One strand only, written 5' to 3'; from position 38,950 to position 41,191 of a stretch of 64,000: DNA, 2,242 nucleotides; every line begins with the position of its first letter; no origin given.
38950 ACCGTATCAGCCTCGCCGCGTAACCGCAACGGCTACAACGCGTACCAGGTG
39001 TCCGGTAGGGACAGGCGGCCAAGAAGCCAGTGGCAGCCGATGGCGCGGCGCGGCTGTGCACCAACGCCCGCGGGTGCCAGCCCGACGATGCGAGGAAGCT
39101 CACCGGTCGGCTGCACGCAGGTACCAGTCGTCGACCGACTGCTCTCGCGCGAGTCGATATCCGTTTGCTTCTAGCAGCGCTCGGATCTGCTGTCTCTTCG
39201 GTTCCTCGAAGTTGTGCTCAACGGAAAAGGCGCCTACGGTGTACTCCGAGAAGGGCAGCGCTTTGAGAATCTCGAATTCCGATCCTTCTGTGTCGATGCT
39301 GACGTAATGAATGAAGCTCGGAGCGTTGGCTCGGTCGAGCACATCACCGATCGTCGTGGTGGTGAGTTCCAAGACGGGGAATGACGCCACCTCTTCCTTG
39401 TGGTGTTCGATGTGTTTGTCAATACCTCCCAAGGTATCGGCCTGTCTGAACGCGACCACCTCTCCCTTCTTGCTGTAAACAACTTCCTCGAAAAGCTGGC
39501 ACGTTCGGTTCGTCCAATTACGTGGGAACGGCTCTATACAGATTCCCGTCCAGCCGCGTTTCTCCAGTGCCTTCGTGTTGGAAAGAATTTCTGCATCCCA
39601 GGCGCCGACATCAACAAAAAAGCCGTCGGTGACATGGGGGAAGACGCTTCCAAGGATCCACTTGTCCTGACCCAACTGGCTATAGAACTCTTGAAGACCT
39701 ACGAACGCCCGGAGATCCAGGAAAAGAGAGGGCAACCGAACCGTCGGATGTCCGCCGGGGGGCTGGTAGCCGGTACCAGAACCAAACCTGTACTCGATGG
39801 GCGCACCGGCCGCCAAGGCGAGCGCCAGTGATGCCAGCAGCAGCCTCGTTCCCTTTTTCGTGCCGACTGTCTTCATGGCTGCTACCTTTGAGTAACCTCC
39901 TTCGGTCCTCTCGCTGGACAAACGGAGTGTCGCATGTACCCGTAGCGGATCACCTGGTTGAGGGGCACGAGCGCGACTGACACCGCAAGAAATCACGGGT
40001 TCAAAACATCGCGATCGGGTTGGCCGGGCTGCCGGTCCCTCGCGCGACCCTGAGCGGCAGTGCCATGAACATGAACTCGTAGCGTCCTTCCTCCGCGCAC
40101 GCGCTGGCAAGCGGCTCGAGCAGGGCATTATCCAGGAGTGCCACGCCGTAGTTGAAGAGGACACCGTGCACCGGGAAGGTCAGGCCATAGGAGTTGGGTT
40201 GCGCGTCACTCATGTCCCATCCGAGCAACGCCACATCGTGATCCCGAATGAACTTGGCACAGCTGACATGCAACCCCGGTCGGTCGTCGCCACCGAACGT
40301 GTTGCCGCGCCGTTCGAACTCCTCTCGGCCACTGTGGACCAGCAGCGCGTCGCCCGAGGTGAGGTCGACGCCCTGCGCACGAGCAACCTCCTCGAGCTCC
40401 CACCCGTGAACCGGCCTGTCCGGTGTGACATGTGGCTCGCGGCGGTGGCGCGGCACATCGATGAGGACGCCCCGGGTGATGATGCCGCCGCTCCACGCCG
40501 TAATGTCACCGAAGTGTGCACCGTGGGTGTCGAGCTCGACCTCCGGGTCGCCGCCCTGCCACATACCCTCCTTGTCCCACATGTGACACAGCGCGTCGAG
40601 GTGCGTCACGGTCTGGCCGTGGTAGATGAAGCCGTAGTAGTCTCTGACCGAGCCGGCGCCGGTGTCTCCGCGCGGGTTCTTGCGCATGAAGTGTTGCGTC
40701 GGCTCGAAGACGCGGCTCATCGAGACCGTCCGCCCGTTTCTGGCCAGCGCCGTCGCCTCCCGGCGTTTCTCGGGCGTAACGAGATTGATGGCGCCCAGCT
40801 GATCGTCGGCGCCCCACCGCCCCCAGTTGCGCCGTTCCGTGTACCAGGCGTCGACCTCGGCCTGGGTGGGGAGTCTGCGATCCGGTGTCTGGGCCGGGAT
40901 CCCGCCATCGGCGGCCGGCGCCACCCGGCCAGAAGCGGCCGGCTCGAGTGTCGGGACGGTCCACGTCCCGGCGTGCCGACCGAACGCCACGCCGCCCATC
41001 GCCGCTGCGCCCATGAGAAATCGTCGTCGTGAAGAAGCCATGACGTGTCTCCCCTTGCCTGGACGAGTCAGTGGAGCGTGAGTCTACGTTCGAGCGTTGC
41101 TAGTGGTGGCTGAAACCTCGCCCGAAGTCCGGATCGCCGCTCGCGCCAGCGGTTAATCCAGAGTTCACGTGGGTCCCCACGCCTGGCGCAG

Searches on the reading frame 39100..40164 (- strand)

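Call 60: search_protein_families(library=pfam, proteins=[window:39100-40164:-], max_evalue=0.01)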
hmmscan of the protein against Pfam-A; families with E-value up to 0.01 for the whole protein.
window:39100-40164:- (354 aa): 1 family
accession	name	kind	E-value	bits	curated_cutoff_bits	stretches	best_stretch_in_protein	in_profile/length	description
PF05050.19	Methyltransf_21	-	1.1e-13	52.2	22.7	1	185-338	1-173/173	Methyltransferase FkbM domain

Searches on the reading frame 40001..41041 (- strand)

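Call 60: search_protein_families(library=pfam, proteins=[window:40001-41041:-], max_evalue=0.01)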
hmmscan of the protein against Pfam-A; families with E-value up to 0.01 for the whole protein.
window:40001-41041:- (346 aa): 1 family
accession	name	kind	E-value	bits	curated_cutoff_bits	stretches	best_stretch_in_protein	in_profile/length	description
PF04199.19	Cyclase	-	4.7e-14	53.2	23.1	1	136-278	20-138/142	Putative cyclase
